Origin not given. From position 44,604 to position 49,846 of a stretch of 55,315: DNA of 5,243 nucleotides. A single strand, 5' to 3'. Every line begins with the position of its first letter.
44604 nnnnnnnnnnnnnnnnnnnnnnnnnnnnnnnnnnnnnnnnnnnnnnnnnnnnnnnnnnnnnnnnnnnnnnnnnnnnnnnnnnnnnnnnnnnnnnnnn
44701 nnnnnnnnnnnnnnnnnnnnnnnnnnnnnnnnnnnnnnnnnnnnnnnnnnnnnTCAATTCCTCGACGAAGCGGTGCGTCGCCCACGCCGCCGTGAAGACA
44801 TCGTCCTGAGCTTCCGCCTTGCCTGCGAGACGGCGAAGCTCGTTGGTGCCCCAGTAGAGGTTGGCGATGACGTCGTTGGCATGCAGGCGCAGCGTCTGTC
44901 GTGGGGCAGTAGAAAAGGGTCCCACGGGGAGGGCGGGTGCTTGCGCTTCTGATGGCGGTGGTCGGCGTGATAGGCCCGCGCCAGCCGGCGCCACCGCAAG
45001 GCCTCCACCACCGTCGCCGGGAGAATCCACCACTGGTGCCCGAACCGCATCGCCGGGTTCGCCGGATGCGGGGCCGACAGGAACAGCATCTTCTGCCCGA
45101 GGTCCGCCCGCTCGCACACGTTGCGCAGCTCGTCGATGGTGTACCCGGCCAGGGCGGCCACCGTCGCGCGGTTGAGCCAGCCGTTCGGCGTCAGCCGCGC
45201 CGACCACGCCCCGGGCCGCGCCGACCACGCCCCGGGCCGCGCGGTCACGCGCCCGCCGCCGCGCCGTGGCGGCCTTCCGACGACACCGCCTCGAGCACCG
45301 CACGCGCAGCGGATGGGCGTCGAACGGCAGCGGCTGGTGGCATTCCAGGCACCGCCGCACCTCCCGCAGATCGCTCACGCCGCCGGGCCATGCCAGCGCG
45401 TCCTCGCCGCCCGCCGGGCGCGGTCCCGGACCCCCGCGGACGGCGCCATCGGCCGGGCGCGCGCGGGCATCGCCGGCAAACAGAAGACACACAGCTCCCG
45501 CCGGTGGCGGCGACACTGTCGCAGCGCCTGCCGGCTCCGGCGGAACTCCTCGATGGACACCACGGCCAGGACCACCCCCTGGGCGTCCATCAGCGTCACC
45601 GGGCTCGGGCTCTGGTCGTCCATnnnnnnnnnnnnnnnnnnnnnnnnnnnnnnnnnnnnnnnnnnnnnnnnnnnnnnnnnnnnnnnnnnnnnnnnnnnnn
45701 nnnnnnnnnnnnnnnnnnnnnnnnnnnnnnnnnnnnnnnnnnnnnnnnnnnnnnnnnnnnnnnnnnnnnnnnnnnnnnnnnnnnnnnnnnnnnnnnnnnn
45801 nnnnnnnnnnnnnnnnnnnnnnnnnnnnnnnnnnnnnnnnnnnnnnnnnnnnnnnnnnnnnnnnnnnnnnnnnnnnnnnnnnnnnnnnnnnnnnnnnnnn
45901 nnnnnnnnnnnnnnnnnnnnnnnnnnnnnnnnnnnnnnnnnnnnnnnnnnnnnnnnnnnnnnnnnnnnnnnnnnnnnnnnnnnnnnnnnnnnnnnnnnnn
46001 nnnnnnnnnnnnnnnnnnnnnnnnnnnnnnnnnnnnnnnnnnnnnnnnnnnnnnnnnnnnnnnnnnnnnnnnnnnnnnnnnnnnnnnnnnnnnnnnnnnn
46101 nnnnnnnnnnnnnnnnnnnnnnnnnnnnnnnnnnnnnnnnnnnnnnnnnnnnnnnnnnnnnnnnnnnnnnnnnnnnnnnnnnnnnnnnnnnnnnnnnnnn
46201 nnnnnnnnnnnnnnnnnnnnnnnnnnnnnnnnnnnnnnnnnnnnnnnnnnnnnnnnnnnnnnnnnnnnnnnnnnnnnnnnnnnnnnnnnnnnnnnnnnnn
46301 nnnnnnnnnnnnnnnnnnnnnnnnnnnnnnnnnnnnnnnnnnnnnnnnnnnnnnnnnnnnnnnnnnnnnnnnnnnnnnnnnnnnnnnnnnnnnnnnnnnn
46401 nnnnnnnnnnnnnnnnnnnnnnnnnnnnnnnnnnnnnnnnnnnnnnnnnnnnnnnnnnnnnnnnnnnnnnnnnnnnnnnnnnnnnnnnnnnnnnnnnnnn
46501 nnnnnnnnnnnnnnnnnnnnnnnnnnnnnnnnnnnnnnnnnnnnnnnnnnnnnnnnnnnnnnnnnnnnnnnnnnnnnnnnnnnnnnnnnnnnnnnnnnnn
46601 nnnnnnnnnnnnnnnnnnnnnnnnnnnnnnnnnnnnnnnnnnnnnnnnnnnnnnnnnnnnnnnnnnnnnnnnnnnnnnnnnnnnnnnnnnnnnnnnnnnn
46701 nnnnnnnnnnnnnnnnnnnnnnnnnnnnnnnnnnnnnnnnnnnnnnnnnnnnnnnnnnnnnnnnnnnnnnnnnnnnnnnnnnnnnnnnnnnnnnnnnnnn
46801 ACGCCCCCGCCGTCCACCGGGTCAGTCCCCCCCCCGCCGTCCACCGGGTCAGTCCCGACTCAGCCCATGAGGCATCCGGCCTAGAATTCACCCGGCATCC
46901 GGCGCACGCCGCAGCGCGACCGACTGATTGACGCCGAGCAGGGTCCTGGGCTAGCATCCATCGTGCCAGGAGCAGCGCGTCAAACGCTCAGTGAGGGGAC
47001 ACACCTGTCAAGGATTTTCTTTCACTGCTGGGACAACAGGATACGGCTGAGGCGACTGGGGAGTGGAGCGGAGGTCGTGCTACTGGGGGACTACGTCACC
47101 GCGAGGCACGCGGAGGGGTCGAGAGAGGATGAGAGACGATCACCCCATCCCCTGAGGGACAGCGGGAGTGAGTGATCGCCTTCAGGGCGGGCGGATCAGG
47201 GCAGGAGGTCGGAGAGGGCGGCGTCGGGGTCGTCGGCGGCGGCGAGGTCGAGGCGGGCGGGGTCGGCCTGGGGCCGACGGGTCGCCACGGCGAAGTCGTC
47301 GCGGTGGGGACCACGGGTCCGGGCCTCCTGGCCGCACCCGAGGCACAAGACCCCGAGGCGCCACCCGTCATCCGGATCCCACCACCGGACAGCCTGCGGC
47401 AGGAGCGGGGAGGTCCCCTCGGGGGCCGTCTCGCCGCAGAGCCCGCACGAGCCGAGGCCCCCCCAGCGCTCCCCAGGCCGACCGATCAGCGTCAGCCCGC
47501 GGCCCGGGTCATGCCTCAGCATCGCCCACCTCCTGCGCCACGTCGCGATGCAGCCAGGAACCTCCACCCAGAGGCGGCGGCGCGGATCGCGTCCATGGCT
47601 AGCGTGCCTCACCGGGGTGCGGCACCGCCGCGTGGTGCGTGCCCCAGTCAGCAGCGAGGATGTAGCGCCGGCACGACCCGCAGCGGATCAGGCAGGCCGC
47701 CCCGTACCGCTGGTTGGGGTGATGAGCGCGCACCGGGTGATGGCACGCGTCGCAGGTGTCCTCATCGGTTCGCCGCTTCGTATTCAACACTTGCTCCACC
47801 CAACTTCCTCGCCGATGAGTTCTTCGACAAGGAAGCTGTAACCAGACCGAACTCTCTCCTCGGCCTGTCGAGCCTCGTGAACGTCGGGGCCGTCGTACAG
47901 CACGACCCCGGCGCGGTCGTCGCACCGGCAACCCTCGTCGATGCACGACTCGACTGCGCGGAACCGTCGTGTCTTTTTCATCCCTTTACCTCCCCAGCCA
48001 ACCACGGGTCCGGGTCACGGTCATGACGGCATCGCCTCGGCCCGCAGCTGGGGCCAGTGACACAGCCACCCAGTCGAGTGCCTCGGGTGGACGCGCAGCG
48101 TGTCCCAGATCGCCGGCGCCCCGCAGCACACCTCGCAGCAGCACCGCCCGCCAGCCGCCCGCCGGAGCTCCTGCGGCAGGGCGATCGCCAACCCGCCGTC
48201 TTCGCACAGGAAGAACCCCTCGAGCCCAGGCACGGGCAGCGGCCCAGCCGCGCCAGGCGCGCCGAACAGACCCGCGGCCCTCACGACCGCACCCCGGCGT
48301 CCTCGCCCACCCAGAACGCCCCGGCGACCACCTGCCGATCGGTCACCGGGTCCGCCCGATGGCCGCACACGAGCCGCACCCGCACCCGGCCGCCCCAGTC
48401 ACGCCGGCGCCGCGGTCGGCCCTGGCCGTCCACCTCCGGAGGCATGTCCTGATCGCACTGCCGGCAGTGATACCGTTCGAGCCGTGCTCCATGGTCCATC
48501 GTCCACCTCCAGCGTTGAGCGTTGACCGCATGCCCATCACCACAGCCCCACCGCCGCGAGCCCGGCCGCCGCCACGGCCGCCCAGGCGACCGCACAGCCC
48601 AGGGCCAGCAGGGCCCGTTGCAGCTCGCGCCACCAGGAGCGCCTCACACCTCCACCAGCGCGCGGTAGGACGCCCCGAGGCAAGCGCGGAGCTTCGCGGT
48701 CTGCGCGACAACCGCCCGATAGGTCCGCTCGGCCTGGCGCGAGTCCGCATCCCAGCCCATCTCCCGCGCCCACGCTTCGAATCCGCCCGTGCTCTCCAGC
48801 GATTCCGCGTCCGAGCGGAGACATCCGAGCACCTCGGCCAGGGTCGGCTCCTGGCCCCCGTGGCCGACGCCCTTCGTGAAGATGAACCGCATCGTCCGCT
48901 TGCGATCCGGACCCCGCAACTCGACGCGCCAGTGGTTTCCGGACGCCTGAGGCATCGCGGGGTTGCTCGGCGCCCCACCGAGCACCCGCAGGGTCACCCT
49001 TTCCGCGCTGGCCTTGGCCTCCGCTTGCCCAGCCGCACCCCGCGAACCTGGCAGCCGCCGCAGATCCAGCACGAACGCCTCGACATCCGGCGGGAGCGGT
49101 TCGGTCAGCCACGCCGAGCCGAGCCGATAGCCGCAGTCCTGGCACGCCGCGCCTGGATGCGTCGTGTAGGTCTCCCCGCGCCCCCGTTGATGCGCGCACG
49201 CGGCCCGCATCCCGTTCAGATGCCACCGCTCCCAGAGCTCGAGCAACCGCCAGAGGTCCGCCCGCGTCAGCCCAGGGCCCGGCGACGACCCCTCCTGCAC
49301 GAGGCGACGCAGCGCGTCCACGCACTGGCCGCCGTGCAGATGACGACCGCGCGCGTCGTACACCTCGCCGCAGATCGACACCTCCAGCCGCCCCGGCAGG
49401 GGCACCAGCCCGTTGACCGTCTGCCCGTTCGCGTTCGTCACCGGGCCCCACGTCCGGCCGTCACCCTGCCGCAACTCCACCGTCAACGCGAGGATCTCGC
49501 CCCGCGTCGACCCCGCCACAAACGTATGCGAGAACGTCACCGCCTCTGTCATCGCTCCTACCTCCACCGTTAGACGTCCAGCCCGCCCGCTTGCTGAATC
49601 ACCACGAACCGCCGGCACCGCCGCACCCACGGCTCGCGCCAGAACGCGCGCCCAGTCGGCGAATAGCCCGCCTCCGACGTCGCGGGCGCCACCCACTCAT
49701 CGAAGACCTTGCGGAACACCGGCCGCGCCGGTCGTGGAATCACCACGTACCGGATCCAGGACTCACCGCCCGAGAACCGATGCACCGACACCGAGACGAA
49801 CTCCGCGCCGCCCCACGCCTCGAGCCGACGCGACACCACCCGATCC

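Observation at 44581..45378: The coding frame switches twice within about 800 bp, and the second switch falls on a canonical -1 slippery heptamer C CCU UUU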

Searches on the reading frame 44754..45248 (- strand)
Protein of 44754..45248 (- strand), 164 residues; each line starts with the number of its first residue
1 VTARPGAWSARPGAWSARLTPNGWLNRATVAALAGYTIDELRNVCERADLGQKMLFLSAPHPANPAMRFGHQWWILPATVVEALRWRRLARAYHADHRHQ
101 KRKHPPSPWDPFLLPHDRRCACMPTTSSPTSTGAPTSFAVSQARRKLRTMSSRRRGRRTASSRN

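Call 6: search_protein_families(library=pfam, proteins=[window:44754-45248:-], max_evalue=1)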
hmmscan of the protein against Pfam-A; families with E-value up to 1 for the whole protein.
window:44754-45248:- (164 aa): 0 families

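Call 7: search_protein_families(library=phrogs, proteins=[window:44754-45248:-], max_evalue=1)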
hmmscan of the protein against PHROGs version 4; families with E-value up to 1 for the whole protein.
window:44754-45248:- (164 aa): 0 families

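Call 10: search_dna_similar(query=window:44754-45248:-, collection=phages, mode=protein, max_rows=20, max_evalue=1)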
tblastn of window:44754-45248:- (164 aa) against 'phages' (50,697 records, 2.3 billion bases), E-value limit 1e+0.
No match.

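Call 16: find_encoding_contigs(protein=window:44754-45248:-, flank=3000)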
Protein window:44754-45248:- (164 aa): no gene with exactly this product is on record in the collection.

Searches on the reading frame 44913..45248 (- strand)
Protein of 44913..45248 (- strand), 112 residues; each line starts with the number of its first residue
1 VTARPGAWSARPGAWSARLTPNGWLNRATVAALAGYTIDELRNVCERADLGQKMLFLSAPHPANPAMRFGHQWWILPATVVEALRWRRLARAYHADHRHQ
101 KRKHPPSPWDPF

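Call 14: find_related_loci(query=window:44913-45248:-, collection=viral_contigs, flank=6000)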
Query seq(112 aa) (112 aa) in viral_contigs; peptide patterns used: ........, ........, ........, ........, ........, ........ (x = any residue, [..] = any of these).
11 stretches matched a pattern, but none encodes a relative of the query by tblastn (E <= 1e-3).

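Call 55: find_homologous_proteins(query=A4, max_evalue=0.01)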
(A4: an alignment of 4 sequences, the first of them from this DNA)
Query A4 (4 sequences) (112 aa, profile of the alignment): 1 proteins with E <= 0.01 among 1098 candidates.
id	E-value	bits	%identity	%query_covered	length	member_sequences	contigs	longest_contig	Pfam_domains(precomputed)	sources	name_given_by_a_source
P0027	1.0e-33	133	35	33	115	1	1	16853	-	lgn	-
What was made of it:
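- Tried and rejected: With an HTH profile it found only P0027 (call 55).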

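Call 66: search_protein_families(library=pfam, proteins=[window:44919-45248:-], max_evalue=5)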
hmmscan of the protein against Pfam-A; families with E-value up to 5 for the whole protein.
seq(110 aa): 0 families

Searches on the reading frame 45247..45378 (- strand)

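Call 66: search_protein_families(library=pfam, proteins=[window:45247-45378:-], max_evalue=5)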
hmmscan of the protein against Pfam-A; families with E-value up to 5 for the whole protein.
seq(44 aa): 2 families
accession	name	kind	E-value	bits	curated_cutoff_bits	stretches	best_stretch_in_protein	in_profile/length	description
PF25429.1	zf-POGZ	-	0.0052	17.7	27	1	8-33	3-29/43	POGZ-like double zinc finger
PF03884.20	YacG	-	0.87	9.8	25.5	1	9-33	2-27/52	DNA gyrase inhibitor YacG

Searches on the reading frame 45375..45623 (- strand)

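Call 6: search_protein_families(library=pfam, proteins=[window:45375-45623:-], max_evalue=1)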
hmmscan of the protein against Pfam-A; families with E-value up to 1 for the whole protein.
window:45375-45623:- (82 aa): 0 families

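Call 7: search_protein_families(library=phrogs, proteins=[window:45375-45623:-], max_evalue=1)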
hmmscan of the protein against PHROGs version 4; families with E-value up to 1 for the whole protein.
window:45375-45623:- (82 aa): 1 family
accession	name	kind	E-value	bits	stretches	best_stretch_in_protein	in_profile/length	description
phrog_17237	-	unknown function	0.1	13.7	1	19-62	35-77/83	-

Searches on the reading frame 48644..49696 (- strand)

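Call 63: search_protein_families(library=phrogs, proteins=[window:48644-49696:-], max_evalue=0.01)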
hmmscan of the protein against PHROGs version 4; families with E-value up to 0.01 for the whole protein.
window:48644-49696:- (350 aa): 1 family
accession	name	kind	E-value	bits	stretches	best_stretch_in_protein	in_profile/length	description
phrog_4273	-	unknown function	5.7e-15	56.6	1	249-339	37-134/150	-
